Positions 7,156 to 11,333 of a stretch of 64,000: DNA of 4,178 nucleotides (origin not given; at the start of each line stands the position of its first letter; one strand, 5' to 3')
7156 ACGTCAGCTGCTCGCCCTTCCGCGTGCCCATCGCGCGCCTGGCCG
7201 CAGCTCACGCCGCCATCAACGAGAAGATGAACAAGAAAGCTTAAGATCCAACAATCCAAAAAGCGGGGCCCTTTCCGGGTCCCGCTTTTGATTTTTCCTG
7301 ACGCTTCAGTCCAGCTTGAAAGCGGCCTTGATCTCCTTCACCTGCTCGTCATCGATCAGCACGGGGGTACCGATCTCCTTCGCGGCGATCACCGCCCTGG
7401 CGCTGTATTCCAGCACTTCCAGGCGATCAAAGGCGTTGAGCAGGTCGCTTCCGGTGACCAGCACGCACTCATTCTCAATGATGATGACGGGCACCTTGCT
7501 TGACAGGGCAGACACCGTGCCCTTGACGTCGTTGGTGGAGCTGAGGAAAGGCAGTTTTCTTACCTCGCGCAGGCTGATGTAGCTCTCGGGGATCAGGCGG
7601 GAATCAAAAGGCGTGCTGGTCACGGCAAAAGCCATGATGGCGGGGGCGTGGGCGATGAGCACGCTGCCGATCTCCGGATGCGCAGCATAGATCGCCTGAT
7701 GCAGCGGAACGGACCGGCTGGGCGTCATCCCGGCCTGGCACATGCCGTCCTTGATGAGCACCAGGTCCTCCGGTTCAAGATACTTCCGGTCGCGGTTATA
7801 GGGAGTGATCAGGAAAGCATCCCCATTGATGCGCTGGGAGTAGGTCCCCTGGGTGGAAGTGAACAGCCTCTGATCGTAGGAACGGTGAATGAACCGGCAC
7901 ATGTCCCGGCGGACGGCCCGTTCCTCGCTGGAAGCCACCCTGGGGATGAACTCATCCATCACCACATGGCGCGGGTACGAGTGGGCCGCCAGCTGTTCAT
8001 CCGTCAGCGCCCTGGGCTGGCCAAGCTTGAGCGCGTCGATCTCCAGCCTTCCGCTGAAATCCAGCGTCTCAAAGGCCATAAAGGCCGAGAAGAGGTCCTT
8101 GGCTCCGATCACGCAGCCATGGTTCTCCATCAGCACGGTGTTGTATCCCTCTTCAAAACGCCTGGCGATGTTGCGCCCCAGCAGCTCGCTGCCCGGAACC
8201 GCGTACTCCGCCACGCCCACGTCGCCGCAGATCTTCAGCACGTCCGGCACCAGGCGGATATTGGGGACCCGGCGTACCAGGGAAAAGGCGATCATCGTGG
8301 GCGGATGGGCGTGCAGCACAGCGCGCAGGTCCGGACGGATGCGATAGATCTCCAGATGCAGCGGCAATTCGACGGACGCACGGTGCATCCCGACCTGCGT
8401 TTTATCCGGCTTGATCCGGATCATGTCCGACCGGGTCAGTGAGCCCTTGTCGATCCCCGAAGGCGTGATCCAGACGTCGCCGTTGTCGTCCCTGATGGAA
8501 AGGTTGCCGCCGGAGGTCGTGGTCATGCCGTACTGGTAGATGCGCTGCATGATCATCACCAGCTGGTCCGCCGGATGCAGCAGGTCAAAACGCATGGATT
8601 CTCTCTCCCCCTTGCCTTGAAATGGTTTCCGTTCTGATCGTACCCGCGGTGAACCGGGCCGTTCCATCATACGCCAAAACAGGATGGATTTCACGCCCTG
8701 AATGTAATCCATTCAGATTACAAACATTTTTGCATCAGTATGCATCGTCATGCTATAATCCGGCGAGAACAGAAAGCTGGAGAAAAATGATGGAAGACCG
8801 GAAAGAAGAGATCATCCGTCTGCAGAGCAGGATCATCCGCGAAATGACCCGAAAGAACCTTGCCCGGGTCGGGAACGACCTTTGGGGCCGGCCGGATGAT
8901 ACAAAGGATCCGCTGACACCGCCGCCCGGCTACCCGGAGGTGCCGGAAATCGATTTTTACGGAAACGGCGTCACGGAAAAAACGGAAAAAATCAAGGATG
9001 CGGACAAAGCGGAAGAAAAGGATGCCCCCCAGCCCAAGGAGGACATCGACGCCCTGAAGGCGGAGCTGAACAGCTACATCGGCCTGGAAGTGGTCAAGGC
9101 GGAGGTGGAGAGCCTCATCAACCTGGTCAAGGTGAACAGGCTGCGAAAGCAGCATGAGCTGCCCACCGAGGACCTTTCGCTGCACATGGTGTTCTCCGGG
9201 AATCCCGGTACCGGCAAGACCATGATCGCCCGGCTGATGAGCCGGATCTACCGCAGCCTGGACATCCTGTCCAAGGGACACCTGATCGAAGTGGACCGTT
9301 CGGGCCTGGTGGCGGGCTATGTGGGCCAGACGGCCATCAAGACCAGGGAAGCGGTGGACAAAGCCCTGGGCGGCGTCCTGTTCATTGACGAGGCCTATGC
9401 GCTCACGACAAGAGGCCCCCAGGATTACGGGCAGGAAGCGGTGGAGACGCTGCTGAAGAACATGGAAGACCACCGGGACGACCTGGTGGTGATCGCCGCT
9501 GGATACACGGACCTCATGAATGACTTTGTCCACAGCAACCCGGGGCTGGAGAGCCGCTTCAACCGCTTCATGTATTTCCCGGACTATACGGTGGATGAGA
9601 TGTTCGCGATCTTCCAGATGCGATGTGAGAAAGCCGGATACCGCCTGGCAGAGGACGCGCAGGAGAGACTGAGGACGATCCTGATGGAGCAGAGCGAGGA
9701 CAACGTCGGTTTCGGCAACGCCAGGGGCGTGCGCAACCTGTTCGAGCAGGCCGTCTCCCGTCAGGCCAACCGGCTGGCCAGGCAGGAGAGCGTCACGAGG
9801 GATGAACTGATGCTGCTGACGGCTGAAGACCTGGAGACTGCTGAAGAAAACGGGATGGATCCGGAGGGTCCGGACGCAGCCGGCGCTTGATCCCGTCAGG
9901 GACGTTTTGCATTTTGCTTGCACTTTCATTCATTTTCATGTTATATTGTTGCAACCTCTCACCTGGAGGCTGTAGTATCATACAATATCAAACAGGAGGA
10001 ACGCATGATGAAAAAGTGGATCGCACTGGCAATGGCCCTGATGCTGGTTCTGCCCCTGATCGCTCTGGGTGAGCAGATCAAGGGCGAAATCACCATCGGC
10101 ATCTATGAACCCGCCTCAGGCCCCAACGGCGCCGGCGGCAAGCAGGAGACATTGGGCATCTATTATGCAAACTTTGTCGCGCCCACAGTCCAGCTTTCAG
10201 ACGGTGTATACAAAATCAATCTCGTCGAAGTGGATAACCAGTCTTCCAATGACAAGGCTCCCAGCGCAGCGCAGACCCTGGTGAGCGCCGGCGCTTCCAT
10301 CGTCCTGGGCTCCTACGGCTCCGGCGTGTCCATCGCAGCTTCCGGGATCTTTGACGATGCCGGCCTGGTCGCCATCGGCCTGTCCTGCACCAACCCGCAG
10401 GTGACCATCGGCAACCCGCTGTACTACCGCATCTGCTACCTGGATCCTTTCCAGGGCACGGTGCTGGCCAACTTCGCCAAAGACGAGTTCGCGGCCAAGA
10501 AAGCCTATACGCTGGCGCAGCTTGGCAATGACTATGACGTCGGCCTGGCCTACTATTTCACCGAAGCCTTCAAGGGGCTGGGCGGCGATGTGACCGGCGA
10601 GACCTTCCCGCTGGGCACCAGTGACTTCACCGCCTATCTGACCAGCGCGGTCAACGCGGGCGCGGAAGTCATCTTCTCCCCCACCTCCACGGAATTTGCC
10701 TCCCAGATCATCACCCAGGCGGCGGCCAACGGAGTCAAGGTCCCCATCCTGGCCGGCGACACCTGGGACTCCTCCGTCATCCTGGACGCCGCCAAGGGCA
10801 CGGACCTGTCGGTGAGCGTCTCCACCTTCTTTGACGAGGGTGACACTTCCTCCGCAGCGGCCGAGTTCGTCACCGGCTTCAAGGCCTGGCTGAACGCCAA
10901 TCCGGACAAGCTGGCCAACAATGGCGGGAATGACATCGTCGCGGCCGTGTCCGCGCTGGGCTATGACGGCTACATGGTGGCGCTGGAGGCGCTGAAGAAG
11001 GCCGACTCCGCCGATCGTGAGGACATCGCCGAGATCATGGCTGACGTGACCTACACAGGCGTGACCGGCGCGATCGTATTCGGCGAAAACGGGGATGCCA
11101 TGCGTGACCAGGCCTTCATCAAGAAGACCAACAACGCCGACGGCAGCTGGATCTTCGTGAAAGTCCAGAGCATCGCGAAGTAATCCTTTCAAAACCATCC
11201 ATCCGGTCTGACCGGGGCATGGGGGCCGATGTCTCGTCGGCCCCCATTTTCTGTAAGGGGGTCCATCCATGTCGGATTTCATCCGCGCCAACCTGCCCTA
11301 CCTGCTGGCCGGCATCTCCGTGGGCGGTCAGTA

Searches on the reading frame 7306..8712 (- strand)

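Call 84: search_protein_families(library=pfam, proteins=[window:7306-8712:-], max_evalue=1e-8)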
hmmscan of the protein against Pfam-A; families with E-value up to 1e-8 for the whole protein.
window:7306-8712:- (468 aa): 1 family
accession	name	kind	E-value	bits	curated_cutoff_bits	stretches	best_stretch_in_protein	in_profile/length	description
PF00596.27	Aldolase_II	-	4.3e-68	229.3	22.2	2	50-222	2-180/183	Class II Aldolase and Adducin N-terminal domain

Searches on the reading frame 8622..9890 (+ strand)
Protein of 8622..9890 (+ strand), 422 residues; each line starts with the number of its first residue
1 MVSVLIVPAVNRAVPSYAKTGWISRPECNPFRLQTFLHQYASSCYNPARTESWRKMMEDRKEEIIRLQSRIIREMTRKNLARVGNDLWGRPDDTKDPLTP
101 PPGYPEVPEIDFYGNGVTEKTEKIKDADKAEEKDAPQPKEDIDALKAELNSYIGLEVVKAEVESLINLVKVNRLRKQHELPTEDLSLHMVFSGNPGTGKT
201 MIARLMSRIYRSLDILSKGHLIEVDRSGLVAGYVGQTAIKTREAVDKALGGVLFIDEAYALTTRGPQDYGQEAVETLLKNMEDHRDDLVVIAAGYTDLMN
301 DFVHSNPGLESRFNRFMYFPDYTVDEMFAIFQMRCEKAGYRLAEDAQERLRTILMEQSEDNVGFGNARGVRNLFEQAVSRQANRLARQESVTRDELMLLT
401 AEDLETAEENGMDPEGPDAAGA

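Call 84: search_protein_families(library=pfam, proteins=[window:8622-9890:+], max_evalue=1e-8)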
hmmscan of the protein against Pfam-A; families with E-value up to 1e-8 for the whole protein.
window:8622-9890:+ (422 aa): 2 families
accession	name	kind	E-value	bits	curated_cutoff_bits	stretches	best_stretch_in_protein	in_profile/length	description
PF17866.7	AAA_lid_6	-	1.6e-19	70.1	24.3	1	344-404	1-60/60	AAA lid domain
PF00004.35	AAA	-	1.9e-18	67.6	21.2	1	189-320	1-130/131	ATPase family associated with various cellular activities (AAA)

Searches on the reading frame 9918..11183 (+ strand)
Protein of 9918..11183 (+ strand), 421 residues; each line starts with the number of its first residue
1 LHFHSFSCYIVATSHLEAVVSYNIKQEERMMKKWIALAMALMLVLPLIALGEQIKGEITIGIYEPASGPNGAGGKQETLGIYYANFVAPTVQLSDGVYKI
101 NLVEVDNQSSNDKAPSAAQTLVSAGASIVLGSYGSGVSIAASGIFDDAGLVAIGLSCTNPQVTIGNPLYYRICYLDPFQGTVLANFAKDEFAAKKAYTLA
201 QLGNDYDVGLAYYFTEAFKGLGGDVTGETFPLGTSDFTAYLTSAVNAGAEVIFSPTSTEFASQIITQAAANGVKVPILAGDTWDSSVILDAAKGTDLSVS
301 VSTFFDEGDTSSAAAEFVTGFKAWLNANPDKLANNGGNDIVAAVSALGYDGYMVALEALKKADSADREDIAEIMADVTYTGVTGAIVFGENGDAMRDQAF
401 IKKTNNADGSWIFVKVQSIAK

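Call 84: search_protein_families(library=pfam, proteins=[window:9918-11183:+], max_evalue=1e-8)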
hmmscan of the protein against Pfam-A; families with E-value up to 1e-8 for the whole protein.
window:9918-11183:+ (421 aa): 2 families
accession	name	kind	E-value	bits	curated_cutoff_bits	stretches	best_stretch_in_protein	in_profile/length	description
PF13458.12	Peripla_BP_6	-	1.4e-35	124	31.7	1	57-400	1-335/343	Periplasmic binding protein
PF01094.35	ANF_receptor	-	3.2e-18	66.3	25.4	1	99-395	24-341/353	Receptor family ligand binding region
